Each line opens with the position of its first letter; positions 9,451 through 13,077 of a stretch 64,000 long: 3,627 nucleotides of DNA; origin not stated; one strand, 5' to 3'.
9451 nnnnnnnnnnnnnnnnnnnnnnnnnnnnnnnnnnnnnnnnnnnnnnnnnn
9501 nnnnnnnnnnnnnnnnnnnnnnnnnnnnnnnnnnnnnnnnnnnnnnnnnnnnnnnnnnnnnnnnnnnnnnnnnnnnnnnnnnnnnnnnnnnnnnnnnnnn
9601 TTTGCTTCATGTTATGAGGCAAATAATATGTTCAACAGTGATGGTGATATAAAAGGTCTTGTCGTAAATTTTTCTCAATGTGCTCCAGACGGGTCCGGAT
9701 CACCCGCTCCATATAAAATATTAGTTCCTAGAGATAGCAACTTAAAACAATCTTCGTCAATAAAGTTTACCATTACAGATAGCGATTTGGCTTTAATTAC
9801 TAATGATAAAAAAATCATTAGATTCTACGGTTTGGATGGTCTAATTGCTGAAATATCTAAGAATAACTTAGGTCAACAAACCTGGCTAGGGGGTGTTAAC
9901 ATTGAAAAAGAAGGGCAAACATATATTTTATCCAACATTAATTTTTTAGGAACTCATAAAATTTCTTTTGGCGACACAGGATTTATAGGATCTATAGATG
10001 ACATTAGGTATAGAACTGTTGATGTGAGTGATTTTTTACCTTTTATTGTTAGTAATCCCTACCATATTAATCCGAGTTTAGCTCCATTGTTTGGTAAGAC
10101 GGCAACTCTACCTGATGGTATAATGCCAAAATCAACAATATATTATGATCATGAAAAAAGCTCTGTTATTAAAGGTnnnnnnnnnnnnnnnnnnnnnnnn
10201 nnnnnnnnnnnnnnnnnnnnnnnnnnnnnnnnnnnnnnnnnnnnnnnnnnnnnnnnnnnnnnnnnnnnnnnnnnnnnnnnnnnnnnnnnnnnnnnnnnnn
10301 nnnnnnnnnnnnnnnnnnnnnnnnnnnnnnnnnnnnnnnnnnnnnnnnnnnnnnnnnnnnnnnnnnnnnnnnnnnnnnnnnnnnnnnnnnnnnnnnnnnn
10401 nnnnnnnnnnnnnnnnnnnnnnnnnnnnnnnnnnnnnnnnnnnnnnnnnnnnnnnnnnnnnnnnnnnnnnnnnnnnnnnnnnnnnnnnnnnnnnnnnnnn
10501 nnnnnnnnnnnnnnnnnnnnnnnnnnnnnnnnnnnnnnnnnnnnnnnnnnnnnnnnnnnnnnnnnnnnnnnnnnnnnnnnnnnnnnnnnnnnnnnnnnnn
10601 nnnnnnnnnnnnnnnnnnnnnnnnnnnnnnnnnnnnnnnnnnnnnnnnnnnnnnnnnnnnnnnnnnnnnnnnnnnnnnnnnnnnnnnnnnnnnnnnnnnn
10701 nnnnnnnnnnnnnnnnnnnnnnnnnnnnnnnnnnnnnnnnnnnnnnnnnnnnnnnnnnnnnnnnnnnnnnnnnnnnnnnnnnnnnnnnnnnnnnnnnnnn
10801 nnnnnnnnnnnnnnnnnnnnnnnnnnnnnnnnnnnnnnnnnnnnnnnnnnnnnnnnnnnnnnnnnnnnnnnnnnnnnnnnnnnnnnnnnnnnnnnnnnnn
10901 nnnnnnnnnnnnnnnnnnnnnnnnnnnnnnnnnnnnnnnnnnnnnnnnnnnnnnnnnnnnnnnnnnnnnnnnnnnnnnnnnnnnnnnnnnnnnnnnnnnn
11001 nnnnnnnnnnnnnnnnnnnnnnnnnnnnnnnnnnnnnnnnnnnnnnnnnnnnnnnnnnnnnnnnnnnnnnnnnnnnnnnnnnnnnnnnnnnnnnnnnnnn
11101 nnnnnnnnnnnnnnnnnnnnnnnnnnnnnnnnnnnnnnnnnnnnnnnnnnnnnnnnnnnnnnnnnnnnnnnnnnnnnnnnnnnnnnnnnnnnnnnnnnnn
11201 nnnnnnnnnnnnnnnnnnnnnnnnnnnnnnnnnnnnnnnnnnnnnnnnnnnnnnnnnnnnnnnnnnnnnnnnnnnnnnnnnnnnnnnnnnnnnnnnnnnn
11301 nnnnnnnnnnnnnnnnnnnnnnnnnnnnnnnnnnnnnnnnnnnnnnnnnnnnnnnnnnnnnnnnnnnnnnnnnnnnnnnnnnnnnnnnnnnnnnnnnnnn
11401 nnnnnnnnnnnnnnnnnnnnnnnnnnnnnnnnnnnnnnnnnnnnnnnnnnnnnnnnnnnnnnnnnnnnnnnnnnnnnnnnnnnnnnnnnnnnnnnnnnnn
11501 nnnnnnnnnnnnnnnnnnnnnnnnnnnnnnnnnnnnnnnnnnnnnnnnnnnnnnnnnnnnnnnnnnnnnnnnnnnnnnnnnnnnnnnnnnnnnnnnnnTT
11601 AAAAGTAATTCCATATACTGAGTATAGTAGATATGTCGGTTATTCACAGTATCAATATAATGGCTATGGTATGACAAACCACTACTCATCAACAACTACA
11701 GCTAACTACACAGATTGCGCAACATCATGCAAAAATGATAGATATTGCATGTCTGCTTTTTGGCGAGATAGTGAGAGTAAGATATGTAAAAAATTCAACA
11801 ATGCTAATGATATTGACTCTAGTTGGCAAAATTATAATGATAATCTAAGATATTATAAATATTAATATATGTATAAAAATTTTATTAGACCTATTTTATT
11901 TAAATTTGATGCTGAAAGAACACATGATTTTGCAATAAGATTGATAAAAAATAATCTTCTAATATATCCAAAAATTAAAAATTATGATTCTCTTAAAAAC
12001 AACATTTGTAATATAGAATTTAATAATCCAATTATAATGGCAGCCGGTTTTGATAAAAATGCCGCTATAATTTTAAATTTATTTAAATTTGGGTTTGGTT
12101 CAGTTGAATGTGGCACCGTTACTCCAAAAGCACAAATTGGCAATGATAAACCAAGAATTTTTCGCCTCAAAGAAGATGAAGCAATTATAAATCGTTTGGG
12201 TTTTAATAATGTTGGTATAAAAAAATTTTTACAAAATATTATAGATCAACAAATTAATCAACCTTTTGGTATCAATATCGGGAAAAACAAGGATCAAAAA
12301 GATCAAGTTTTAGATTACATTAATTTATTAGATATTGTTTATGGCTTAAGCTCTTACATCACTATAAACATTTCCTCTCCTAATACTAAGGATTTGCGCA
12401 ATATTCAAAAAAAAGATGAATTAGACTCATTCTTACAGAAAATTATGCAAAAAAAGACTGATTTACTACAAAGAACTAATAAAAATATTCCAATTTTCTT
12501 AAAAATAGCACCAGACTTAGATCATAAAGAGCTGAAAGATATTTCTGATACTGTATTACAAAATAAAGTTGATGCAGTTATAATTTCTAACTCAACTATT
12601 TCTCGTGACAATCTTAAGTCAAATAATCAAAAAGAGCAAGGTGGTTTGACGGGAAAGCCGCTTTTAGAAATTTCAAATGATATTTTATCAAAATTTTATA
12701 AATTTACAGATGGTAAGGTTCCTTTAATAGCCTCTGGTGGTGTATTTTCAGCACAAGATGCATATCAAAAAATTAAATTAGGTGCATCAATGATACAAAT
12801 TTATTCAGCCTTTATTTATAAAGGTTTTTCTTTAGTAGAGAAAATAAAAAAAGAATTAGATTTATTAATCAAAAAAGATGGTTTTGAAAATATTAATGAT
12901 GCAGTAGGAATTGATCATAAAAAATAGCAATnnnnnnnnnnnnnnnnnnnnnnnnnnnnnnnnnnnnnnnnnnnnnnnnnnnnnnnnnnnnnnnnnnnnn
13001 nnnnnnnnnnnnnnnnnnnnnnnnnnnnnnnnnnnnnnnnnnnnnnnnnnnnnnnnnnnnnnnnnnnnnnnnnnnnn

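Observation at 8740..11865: Orphan prepilin peptidase directly abutting a 776-aa Cys-rich repeat protein with Ig-like and PAN/Apple-like parts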

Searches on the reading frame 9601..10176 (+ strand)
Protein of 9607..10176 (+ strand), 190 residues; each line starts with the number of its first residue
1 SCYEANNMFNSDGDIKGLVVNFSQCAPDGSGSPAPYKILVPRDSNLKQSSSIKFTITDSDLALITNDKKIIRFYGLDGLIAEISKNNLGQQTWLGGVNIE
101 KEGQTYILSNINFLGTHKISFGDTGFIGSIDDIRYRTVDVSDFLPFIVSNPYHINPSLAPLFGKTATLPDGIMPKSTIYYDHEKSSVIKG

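Call 66: predict_structure(alignment_id=A5)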
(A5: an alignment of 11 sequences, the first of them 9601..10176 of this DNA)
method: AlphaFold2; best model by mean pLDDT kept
length: 192 residues; sequences in the alignment: 11
mean_pLDDT: 75.6   pTM: 0.71
mean pLDDT of the five models: 75.6, 73.8, 58.1, 48.4, 48.4
residues with pLDDT >= 90: 45; 70-90: 95; 50-70: 12; < 50: 40
segments of 3 or more residues with pLDDT < 50: 153-184, 187-192
pLDDT, mean of each block of 10 residues (from residue 1): 83 86 86 84 86 91 80 90 86 65 90 88 88 91 85 42 37 40 47 37
secondary structure, 60 per line:
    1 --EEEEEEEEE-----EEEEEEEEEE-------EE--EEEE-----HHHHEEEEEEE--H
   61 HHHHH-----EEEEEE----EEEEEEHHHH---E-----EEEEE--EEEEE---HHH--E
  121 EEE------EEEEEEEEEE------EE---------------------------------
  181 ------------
elements in order: E3-11 E17-26 E38-41 H47-50 E51-57 H60-65 E71-76 E81-86 H87-90 E100-104 E107-111 E120-123 E130-139

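Call 69: fold_search(model_id=the predicted structure, library=pdb)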
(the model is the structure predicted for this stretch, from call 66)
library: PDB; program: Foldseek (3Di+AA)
matches with E <= 10: 881; with E <= 0.001: 0
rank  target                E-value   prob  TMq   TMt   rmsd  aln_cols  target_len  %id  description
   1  4ei0_A                2.2e-02  0.54  0.23  0.16  11.7       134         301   10  Crystal structure of a DUF4466 family protein (PARMER_03218) from Parabacteroides merdae ATCC 43184 at 2.00 A resoluti (released 2012-05-30)
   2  4ei0_B                5.6e-02  0.41  0.22  0.16  11.9       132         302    8  Crystal structure of a DUF4466 family protein (PARMER_03218) from Parabacteroides merdae ATCC 43184 at 2.00 A resoluti (released 2012-05-30)
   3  1us2_A                5.6e-02  0.38  0.25  0.13   8.5       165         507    9  Xylanase10C (mutant E385A) from Cellvibrio japonicus in complex with xylopentaose (released 2003-12-18)
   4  7vmt_E                7.0e-02  0.47  0.26  0.32  10.3       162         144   10  Crystal structure of murine N-acetylglucosaminyl transferase IVa (GnT-IVa) lectin domain in unliganded form (released 2022-06-15)
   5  8ew6_W                7.4e-02  0.18  0.17  0.26  14.3       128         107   16  Anti-human CD8 VHH complex with CD8 alpha (released 2022-11-23)
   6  1nbc_A                9.3e-02  0.11  0.16  0.18  15.2       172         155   10  BACTERIAL TYPE 3A CELLULOSE-BINDING DOMAIN (released 1997-09-26)
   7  6za2_B                1.0e-01  0.41  0.29  0.07  11.8       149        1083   11  Crystal structure of dimeric latent PorU from Porphyromonas gingivalis (released 2021-09-29)
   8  7vmt_B                1.0e-01  0.35  0.25  0.31  10.2       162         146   10  Crystal structure of murine N-acetylglucosaminyl transferase IVa (GnT-IVa) lectin domain in unliganded form (released 2022-06-15)
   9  7xtl_B                1.2e-01  0.33  0.25  0.30  11.5       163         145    9  Crystal structure of the C-terminal domain of human N-acetylglucosaminyltransferase IVa (released 2022-09-28)
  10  7vmt_D                1.5e-01  0.33  0.25  0.31  10.3       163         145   10  Crystal structure of murine N-acetylglucosaminyl transferase IVa (GnT-IVa) lectin domain in unliganded form (released 2022-06-15)
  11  3dem_A                1.5e-01  0.25  0.22  0.17   8.1       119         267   17  CUB1-EGF-CUB2 domain of HUMAN MASP-1/3 (released 2008-07-01)
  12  8gpt_E                1.5e-01  0.35  0.24  0.35   7.2       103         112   18  YFV_E_YD6scFv_postfusion (released 2022-11-02)
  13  3dem_B                1.5e-01  0.18  0.19  0.15   8.8       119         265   18  CUB1-EGF-CUB2 domain of HUMAN MASP-1/3 (released 2008-07-01)
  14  7vmt_F                1.6e-01  0.33  0.25  0.31  10.2       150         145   10  Crystal structure of murine N-acetylglucosaminyl transferase IVa (GnT-IVa) lectin domain in unliganded form (released 2022-06-15)
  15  6za2_A                1.7e-01  0.33  0.29  0.07  11.8       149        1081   11  Crystal structure of dimeric latent PorU from Porphyromonas gingivalis (released 2021-09-29)
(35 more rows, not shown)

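Call 93: search_protein_families(library=pfam, proteins=[window:9607-10176:+], max_evalue=1)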
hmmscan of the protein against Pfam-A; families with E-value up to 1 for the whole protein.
window:9607-10176:+ (190 aa): 0 families

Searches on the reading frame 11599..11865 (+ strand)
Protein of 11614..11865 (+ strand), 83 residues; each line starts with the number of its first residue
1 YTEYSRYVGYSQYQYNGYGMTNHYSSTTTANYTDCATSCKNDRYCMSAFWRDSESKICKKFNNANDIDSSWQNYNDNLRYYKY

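Call 44: search_protein_families(library=pfam, proteins=[window:11614-11865:+], max_evalue=1)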
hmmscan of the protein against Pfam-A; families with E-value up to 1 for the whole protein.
window:11614-11865:+ (83 aa): 2 families
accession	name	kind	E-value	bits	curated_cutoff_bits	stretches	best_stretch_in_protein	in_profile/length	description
PF08277.18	PAN_3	-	3.7e-05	23.9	21.1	1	22-75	12-64/71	PAN-like domain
PF00024.32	PAN_1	-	0.0012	19.1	21.4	1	14-81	5-72/76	PAN domain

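Call 76: search_solved_structures(query=A6, max_evalue=10, show_alignments=3)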
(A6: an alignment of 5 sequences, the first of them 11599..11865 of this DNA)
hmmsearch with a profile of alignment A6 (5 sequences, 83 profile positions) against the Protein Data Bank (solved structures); distinct sequences matched with E-value up to 10: 0.

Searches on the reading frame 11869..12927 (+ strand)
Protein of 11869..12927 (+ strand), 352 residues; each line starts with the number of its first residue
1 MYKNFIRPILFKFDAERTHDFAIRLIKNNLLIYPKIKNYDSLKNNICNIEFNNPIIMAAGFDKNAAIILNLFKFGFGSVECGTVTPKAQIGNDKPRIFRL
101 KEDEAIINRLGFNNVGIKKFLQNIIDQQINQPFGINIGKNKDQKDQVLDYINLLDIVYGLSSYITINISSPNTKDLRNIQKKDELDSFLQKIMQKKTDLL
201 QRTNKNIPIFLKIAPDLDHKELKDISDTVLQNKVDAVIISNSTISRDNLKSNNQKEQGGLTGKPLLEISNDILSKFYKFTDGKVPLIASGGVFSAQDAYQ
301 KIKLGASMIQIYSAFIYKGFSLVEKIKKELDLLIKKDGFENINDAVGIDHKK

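Call 3: search_protein_families(library=pfam, proteins=[window:11869-12927:+], max_evalue=0.1)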
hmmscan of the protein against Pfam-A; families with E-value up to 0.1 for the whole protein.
window:11869-12927:+ (352 aa): 2 families
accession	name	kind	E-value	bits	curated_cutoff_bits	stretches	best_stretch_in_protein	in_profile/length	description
PF01180.27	DHO_dh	-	2.7e-80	270.1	27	1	42-331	2-288/291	Dihydroorotate dehydrogenase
PF03060.21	NMO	-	0.0001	22.3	28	1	255-330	165-240/331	Nitronate monooxygenase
